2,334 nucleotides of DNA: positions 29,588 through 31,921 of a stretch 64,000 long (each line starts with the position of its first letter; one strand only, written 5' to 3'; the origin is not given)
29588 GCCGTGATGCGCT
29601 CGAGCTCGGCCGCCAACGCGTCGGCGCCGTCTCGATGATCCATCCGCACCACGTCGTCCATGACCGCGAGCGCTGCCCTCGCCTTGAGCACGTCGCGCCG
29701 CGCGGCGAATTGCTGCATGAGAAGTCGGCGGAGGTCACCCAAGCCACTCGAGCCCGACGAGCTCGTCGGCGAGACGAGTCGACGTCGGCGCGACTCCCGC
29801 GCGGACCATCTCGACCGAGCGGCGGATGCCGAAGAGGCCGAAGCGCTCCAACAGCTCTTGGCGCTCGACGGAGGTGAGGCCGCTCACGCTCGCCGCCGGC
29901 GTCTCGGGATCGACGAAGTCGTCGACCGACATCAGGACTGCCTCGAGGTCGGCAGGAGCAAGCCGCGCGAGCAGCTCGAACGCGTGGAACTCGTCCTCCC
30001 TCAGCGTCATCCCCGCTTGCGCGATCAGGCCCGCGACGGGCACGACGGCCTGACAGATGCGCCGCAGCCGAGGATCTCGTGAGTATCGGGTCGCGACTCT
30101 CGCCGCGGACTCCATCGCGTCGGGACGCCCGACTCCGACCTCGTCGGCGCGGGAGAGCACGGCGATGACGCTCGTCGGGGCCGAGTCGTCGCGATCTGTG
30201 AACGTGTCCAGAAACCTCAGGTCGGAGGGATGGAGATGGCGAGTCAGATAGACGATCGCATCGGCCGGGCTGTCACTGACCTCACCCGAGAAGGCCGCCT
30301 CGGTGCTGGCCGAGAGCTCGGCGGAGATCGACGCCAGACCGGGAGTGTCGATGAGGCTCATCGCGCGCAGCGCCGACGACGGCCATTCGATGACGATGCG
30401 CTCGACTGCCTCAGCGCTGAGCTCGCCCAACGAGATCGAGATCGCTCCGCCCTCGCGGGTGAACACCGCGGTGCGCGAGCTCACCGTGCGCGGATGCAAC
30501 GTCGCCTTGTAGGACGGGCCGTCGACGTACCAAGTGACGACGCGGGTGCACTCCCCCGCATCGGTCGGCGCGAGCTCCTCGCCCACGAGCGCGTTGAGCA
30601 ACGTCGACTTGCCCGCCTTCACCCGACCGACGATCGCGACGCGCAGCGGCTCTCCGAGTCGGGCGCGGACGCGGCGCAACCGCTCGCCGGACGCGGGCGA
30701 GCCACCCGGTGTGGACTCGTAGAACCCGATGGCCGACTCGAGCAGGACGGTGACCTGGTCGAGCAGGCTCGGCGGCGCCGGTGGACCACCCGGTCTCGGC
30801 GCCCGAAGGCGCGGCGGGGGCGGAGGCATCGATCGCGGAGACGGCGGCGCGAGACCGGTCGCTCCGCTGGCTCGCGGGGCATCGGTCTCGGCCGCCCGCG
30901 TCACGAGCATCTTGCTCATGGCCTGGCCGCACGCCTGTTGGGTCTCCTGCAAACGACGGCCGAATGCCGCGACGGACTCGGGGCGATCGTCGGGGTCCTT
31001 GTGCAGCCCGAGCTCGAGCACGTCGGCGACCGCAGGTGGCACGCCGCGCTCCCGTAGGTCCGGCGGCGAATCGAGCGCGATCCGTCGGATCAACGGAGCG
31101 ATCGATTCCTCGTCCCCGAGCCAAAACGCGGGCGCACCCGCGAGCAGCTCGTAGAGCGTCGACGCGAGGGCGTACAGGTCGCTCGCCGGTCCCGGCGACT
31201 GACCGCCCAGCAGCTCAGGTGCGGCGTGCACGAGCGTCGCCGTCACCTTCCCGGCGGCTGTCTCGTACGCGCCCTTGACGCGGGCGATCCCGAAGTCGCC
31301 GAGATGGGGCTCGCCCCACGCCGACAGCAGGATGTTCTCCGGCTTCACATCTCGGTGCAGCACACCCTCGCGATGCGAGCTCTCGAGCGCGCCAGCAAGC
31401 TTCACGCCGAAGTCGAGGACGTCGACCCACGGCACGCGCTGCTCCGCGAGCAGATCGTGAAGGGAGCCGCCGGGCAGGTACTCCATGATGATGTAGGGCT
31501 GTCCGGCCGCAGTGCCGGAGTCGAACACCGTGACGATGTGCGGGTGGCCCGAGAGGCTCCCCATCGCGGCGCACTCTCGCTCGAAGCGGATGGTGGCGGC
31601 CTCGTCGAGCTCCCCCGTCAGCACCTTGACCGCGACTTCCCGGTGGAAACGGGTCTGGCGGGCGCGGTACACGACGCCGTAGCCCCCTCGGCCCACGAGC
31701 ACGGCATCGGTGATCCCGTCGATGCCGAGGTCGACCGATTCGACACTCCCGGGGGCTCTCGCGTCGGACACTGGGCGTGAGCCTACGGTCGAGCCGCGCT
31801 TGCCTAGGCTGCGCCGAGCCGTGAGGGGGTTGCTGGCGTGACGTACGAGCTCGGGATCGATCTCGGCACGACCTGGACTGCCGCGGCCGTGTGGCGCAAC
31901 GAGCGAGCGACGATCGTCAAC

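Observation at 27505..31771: Ser/Thr kinase fused to a dynamin-like GTPase, coupled to a second membrane-inserting dynamin-like GTPase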

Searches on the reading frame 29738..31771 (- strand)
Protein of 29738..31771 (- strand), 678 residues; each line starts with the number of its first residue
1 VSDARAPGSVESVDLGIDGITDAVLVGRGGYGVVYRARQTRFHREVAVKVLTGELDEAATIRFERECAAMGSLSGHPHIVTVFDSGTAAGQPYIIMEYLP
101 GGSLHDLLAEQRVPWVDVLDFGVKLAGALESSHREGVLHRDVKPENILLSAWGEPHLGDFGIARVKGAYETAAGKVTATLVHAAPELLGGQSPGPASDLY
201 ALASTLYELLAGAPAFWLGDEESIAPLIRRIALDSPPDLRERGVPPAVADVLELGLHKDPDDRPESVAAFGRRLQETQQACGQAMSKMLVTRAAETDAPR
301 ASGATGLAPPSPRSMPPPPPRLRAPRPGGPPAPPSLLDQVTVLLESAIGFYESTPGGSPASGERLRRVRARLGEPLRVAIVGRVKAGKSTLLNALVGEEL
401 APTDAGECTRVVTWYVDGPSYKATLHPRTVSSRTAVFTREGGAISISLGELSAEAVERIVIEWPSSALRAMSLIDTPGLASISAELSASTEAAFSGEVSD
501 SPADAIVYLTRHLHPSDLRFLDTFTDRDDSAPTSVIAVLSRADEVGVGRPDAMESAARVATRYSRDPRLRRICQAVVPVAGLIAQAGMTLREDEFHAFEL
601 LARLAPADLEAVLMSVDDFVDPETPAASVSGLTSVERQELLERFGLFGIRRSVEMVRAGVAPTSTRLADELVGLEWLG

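Call 8: search_protein_families(library=pfam, proteins=[window:29738-31771:-], max_evalue=0.01)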
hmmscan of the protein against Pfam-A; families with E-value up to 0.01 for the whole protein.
window:29738-31771:- (678 aa): 7 families
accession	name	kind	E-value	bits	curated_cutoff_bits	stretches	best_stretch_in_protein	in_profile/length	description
PF00069.31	Pkinase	-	6.9e-42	144.1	31.7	1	25-265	6-253/263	Protein kinase domain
PF07714.23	PK_Tyr_Ser-Thr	-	2.6e-29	102.8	23.1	1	26-265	7-250/258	Protein tyrosine and serine/threonine kinase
PF00350.29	Dynamin_N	-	2e-13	51.2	27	1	378-515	1-141/168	Dynamin family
PF01926.29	MMR_HSR1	-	3.5e-09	37.2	21.9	1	377-522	1-98/113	50S ribosome-binding GTPase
PF03109.22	ABC1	-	8.8e-05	22.2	22.9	1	90-164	141-215/244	ABC1 atypical kinase-like domain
PF01636.29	APH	-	0.00014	22.1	23.2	0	44-112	21-94/239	Phosphotransferase enzyme family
PF00009.33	GTP_EFTU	-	0.0048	16.9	26.5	0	377-492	5-92/188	Elongation factor Tu GTP binding domain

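Call 9: find_homologous_proteins(query=window:29738-31771:-, max_evalue=1e-10)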
Query window:29738-31771:- (678 aa): 6077 proteins with E <= 1e-10 among 8000 candidates; the best 120 are listed.
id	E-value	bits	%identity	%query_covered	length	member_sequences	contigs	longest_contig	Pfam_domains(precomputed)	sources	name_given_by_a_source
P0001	0.0e+0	1479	100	100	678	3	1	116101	PF07714.24,PF00069.32,PF01926.30,PF00350.30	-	-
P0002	0.0e+0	1257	86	100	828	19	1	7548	PF07714.24,PF00069.32,PF01926.30,PF00350.30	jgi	-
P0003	0.0e+0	1220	83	99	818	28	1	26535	PF07714.24,PF00069.32,PF01926.30,PF00350.30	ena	-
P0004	0.0e+0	1189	84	98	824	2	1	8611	PF07714.24,PF00069.32,PF01926.30,PF00350.30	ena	-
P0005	2.1e-206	706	73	71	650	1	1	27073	PF01926.30,PF00350.30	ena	-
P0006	1.6e-191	657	52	96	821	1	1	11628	PF07714.24,PF00069.32,PF01926.30,PF00350.30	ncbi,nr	ncbi:MAG TPA: serine/threonine-protein kinase [Acidimicrobiales bacterium]|nr:serine/threonine-prote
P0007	3.6e-168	579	56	46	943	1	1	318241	PF07714.24,PF00069.32,PF01926.30,PF00350.30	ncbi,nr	ncbi:MAG: protein kinase [Acidimicrobiales bacterium]|nr:protein kinase [Acidimicrobiales bacterium]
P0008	9.1e-167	575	56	46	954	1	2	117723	PF07714.24,PF00069.32,PF01926.30,PF00350.30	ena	-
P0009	1.4e-162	561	47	55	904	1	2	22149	PF07714.24,PF00069.32,PF01926.30,PF00350.30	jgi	jgi:serine/threonine protein kinase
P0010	1.6e-160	554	48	51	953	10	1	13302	PF07714.24,PF00069.32,PF01926.30,PF00350.30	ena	-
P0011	3.0e-157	543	52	49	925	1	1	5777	PF07714.24,PF00069.32,PF01926.30,PF00350.30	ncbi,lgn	-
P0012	1.4e-153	531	52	52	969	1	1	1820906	PF07714.24,PF00069.32,PF01926.30,PF00350.30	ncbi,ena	-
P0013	2.8e-152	527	45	98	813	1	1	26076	PF07714.24,PF00069.32,PF01926.30,PF00350.30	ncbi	-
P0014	3.1e-151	523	47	52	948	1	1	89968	PF07714.24,PF00069.32,PF01926.30,PF00350.30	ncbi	-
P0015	3.4e-151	523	44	97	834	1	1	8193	PF07714.24,PF00069.32,PF01926.30,PF00350.30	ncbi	-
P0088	9.4e-104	367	55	50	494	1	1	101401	PF01926.30,PF00350.30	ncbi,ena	ncbi:MAG TPA: dynamin family protein [Acidimicrobiales bacterium]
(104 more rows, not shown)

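Call 11: search_protein_families(library=padloc, proteins=[window:29738-31771:-], max_evalue=0.01)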
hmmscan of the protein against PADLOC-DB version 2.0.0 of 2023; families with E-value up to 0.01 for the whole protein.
window:29738-31771:- (678 aa): 38 families (the best 25 are shown)
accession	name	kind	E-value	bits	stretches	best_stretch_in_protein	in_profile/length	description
PDLC04042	PD-T4-6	-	1.5e-60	203.3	1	25-284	16-279/292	-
PDLC04053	PD-T4-6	-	9.4e-59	197.4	1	25-287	16-281/311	-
PDLC04138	mad6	-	1.5e-58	197.3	1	26-285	59-321/659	mads_6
PDLC04054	PD-T4-6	-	1.9e-58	196.6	1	25-313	17-310/347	-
PDLC04061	PD-T4-6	-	1.2e-56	191.3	1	25-306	23-314/510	-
PDLC04039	PD-T4-6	-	2.9e-55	186.1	1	25-334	21-343/458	-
PDLC04043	PD-T4-6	-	3.3e-53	179.4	1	25-288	22-288/452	-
PDLC04060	PD-T4-6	-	1.7e-48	163.7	1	26-279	16-271/486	-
PDLC04041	PD-T4-6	-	5.9e-47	158.9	1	25-286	35-302/443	-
PDLC04052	PD-T4-6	-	1.6e-44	151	1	25-299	16-296/496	-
PDLC04047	PD-T4-6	-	3e-44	149.5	1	25-280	17-275/327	-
PDLC04057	PD-T4-6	-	9.6e-44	148.1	1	25-279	15-272/443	-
PDLC01088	C3a189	-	2.4e-43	146.8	1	25-297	4-252/840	kinase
PDLC04040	PD-T4-6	-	1.6e-40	137.3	1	25-286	1-272/547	-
PDLC04048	PD-T4-6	-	4.7e-35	119.6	1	26-277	18-272/354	-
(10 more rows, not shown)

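Call 12: search_protein_families(library=ncbifam, proteins=[window:29738-31771:-], max_evalue=0.01)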
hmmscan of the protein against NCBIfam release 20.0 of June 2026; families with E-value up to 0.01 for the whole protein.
window:29738-31771:- (678 aa): 30 families (the best 25 are shown)
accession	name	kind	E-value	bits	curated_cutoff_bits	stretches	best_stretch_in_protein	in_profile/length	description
NF033483.0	PknB_PASTA_kin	equivalog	6.2e-56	190.6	450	1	26-288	15-279/563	Stk1 family PASTA domain-containing Ser/Thr kinase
NF047741.1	antiphage_MADS6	equivalog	1.3e-40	139.6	460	2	125-283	308-466/612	methylation-associated defense system protein kinase MAD6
NF052427.1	StpK7MSMEG_1200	equivalog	1.7e-39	135.8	900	1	25-285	14-276/601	serine/threonine protein kinase StpK7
TIGR03903.1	TOMM_kin_cyc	equivalog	1.1e-25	89.7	705.75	1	44-276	4-246/1267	TOMM system kinase/cyclase fusion protein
NF038150.1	lanthi_synth_IV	equivalog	1e-22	80.3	650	1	31-290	202-460/851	class IV lanthionine synthetase LanL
NF009651.0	PRK13184.1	equivalog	6.4e-20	70.7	839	1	25-280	9-293/932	serine/threonine-protein kinase PknD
NF053615.1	SerThrKinAfsKStmc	equivalog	2.9e-19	69.2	1300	1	26-266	21-257/809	protein serine/threonine kinase AfsK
NF033442.0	BREX_PglW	equivalog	2.2e-15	55.5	990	1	27-284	521-776/1391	BREX system serine/threonine kinase PglW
NF038151.1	lanthi_synth_III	equivalog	4.2e-14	51.9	575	1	32-253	234-464/833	class III lanthionine synthetase LanKC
NF058632.1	SerThrKinPrkT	equivalog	2.9e-09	36.4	280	1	26-150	29-151/322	serine/threonine protein kinase PrkT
NF000908.1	PRK00089.1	equivalog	3.4e-08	33.1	237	1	378-403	6-31/291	GTPase Era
TIGR03594.1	GTPase_EngA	equivalog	6.9e-07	28.6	306.7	1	373-399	173-199/432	ribosome biogenesis GTPase Der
NF040671.1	PLuB_AAA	exception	2.4e-06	25.3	999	1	95-270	82-239/1256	PLuB system helicase-like protein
TIGR00231.1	small_GTP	domain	1.8e-05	24.6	42.5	1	376-412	4-40/164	GTP-binding protein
TIGR03724.2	arch_bud32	equivalog_domain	0.00013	21.5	125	1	92-174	68-142/193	KEOPS complex kinase/ATPase Bud32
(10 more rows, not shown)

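Call 13: find_encoding_contigs(protein=P0003, flank=8000, max_places=2)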
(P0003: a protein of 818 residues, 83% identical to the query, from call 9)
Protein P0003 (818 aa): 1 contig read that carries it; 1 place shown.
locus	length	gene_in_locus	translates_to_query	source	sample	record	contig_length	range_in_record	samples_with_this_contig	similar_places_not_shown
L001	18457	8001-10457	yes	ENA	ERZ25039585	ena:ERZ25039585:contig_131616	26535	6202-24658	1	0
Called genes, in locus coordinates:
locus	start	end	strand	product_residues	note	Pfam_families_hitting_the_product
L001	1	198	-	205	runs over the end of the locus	PF02547:Queuosine_synth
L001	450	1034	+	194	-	-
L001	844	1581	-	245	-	-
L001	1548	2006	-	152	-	-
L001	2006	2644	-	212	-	-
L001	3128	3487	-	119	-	-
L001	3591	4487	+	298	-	-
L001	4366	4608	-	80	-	-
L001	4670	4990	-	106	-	PF08281:Sigma70_r4_2 (weak), PF04545:Sigma70_r4 (weak)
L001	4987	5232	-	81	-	-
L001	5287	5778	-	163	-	-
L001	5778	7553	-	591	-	PF00012:HSP70, PF06723:MreB_Mbl, PF02782:FGGY_C (weak)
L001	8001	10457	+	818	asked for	PF00069:Pkinase, PF07714:PK_Tyr_Ser-Thr, PF00350:Dynamin_N, PF01926:MMR_HSR1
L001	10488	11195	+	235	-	PF00350:Dynamin_N, PF01926:MMR_HSR1 (weak)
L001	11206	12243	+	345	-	-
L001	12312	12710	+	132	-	PF00903:Glyoxalase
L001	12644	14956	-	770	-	PF00743:FMO-like, PF01266:DAO (faint), PF07992:Pyr_redox_2, PF13434:Lys_Orn_oxgnase (faint), PF13450:NAD_binding_8, PF13738:Pyr_redox_3, PF20240:DUF6597, PF12833:HTH_18, +1 more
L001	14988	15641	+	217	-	PF00293:NUDIX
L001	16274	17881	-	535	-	PF01565:FAD_binding_4, PF02913:FAD-oxidase_C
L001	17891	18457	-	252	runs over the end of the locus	PF07087:DUF1353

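Call 14: find_encoding_contigs(protein=P0007, flank=8000, max_places=2)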
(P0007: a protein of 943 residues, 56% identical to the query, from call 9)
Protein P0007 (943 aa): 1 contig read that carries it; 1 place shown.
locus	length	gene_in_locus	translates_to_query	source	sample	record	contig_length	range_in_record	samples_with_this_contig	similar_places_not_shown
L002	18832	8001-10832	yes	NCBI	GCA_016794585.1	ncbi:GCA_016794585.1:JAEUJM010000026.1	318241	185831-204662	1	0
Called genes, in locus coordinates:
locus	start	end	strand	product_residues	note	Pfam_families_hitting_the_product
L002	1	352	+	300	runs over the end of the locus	-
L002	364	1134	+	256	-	-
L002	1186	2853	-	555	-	PF00069:Pkinase, PF07714:PK_Tyr_Ser-Thr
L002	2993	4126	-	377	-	PF00877:NLPC_P60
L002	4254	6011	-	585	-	PF00012:HSP70, PF06723:MreB_Mbl (weak), PF23717:DUF7159 (faint), PF02782:FGGY_C (weak), PF00498:FHA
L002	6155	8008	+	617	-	PF00350:Dynamin_N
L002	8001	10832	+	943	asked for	PF00069:Pkinase, PF07714:PK_Tyr_Ser-Thr, PF00350:Dynamin_N, PF01926:MMR_HSR1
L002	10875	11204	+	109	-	-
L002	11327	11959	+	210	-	PF12840:HTH_20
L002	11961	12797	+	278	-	PF10604:Polyketide_cyc2, PF08327:AHSA1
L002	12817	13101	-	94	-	PF02583:Trns_repr_metal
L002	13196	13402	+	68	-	PF00403:HMA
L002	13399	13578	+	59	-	-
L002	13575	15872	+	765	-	PF00403:HMA, PF00122:E1-E2_ATPase, PF00702:Hydrolase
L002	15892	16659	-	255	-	PF13432:TPR_16 (faint), PF13428:TPR_14 (faint)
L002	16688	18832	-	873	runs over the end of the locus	PF09699:Paired_CXXCH_1 (faint), PF13435:Cytochrome_C554 (faint), PF14522:Cytochrome_C7 (faint)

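Call 15: find_encoding_contigs(protein=P0012, flank=8000, max_places=2)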
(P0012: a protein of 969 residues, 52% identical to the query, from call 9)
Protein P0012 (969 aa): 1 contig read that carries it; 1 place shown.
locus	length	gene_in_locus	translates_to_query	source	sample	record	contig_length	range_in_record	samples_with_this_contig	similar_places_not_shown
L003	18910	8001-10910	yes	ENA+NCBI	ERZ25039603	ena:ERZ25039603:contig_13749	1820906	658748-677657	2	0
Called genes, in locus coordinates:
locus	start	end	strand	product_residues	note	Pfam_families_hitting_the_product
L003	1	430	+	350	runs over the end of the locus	-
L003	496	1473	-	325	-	-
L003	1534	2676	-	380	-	PF05787:PhoX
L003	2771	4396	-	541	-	PF00355:Rieske, PF01645:Glu_synthase, PF01070:FMN_dh (weak)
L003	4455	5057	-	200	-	PF00293:NUDIX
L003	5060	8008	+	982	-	PF00012:HSP70, PF06723:MreB_Mbl (weak), PF00350:Dynamin_N, PF01926:MMR_HSR1 (weak)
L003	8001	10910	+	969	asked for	PF00069:Pkinase, PF07714:PK_Tyr_Ser-Thr, PF00350:Dynamin_N, PF01926:MMR_HSR1 (weak)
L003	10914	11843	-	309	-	PF00485:PRK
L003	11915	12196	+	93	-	-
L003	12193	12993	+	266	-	PF00459:Inositol_P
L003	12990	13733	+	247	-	PF23198:PDE8A_N (weak), PF00072:Response_reg, PF00486:Trans_reg_C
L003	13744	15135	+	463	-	PF00672:HAMP, PF00512:HisKA, PF02518:HATPase_c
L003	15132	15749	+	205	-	PF10646:Germane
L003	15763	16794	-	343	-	PF00365:PFK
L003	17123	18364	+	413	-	PF00370:FGGY_N, PF02782:FGGY_C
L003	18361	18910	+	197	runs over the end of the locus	PF00440:TetR_N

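Call 23: search_solved_structures(query=P0002, max_evalue=0.001)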
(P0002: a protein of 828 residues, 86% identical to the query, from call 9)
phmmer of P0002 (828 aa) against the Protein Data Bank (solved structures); distinct sequences matched with E-value up to 0.001: 2432 (the best 60 are shown).
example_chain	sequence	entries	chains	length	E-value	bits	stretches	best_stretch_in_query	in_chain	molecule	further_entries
3f61_A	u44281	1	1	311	6.7e-38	133.8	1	23-271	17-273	Serine/threonine-protein kinase pknB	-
5u94_A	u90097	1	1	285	1.3e-37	132.9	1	13-269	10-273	Serine/threonine-protein kinase PknB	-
6b2p_A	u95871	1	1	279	1.5e-37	132.7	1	23-269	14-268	Serine/threonine-protein kinase PknB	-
1mru_A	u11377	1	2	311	1.7e-37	132.5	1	23-271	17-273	Probable serine/threonine-protein kinase pknB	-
1o6y_A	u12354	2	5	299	1.7e-37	132.5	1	23-269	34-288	SERINE/THREONINE-PROTEIN KINASE PKNB | Probable serine/threonine-protein kinase pknB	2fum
3f69_A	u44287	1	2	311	2.5e-37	131.9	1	23-271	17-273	Serine/threonine-protein kinase pknB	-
6i2p_A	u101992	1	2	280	3.7e-37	131.4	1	23-269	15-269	Serine/threonine-protein kinase PknB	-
3ori_A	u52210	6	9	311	4.3e-37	131.2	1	23-271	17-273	Serine/threonine protein kinase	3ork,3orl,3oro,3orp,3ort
3orm_A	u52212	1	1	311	2.1e-36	128.8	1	23-271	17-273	Serine/threonine protein kinase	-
2h34_A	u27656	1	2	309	6.8e-32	114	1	25-264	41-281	Serine/threonine-protein kinase pknE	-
7naa_A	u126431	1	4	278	1.7e-30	109.3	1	19-274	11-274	Non-specific serine/threonine protein kinase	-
9tmq_A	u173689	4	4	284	8.9e-30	107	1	25-271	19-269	Serine/threonine-protein kinase PknA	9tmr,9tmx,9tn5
4ow8_A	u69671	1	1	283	8.9e-30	107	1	25-271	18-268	Serine/threonine-protein kinase PknA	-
6b2q_A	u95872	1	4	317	1.9e-29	105.9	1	25-271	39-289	Serine/threonine-protein kinase PknA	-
9ruk_A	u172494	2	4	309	1.8e-28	102.6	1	26-269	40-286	Serine/threonine-protein kinase StkP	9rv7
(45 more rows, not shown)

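Call 31: find_encoding_contigs(protein=P0088, flank=8000, max_places=1)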
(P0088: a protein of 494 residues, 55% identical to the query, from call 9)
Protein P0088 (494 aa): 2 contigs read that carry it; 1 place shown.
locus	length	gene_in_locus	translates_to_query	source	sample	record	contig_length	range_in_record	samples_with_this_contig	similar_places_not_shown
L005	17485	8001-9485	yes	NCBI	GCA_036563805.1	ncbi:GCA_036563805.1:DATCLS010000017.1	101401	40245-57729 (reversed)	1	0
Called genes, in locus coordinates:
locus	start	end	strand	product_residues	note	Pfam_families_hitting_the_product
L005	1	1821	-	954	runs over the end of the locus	PF01751:Toprim, PF01131:Topoisom_bac, PF13368:Toprim_C_rpt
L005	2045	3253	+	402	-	-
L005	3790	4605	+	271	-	-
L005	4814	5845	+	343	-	-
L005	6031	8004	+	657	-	PF00009:GTP_EFTU (faint), PF00350:Dynamin_N, PF01926:MMR_HSR1 (faint)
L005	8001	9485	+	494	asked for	PF00350:Dynamin_N, PF01926:MMR_HSR1 (faint)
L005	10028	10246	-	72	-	-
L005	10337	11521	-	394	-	PF01381:HTH_3, PF12844:HTH_19 (weak), PF13443:HTH_26, PF13560:HTH_31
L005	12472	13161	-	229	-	-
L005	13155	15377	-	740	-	-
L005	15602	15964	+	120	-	PF02635:DsrE (weak)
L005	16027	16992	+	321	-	PF02574:S-methyl_trans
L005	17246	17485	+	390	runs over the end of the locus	-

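Call 41: search_protein_families(library=pfam, proteins=[L002:4254-6011:-, L003:5060-8008:+, L005:4814-5845:+, L005:3790-4605:+, L005:2045-3253:+], max_evalue=0.01)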
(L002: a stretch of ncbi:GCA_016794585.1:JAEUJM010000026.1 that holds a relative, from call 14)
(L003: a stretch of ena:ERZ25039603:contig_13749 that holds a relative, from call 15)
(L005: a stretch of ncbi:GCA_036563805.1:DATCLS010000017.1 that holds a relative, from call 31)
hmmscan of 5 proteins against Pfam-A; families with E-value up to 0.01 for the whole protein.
L002:4254-6011:- (585 aa): 6 families
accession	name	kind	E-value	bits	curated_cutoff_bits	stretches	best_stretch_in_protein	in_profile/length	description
PF00012.26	HSP70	-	1.7e-49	169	20.6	2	83-355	105-377/599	Hsp70 protein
PF00498.31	FHA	-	1e-07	32.7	20.7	1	489-572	1-67/67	FHA domain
PF06723.19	MreB_Mbl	-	2.5e-07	30.3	27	1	92-348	74-317/327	MreB/Mbl protein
PF02782.22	FGGY_C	-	1.7e-06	28.4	27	1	290-353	134-197/198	FGGY family of carbohydrate kinases, C-terminal domain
PF16697.10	Yop-YscD_cpl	-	0.0019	18.8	33.2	1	488-578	18-90/94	Inner membrane component of T3SS, cytoplasmic domain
PF08841.16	DDR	-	0.0071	15.9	24.6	0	153-187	122-155/328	Diol dehydratase reactivase ATPase-like domain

L003:5060-8008:+ (982 aa): 6 families
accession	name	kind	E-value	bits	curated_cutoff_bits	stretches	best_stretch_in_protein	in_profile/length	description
PF00012.26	HSP70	-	8.9e-51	173.2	20.6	2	82-361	105-384/599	Hsp70 protein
PF00350.29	Dynamin_N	-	8.9e-15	55.6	27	1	426-569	1-148/168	Dynamin family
PF06723.19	MreB_Mbl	-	3.8e-08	33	27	1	90-348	73-318/327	MreB/Mbl protein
PF01926.29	MMR_HSR1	-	8.1e-07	29.6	21.9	1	425-573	1-99/113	50S ribosome-binding GTPase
PF02782.22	FGGY_C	-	2.1e-05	24.8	27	1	290-352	135-197/198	FGGY family of carbohydrate kinases, C-terminal domain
PF01869.26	BcrAD_BadFG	-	0.00083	19.4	31.5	0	299-349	219-271/271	BadF/BadG/BcrA/BcrD ATPase family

L005:4814-5845:+ (343 aa): 0 families

L005:3790-4605:+ (271 aa): 0 families

L005:2045-3253:+ (402 aa): 0 families
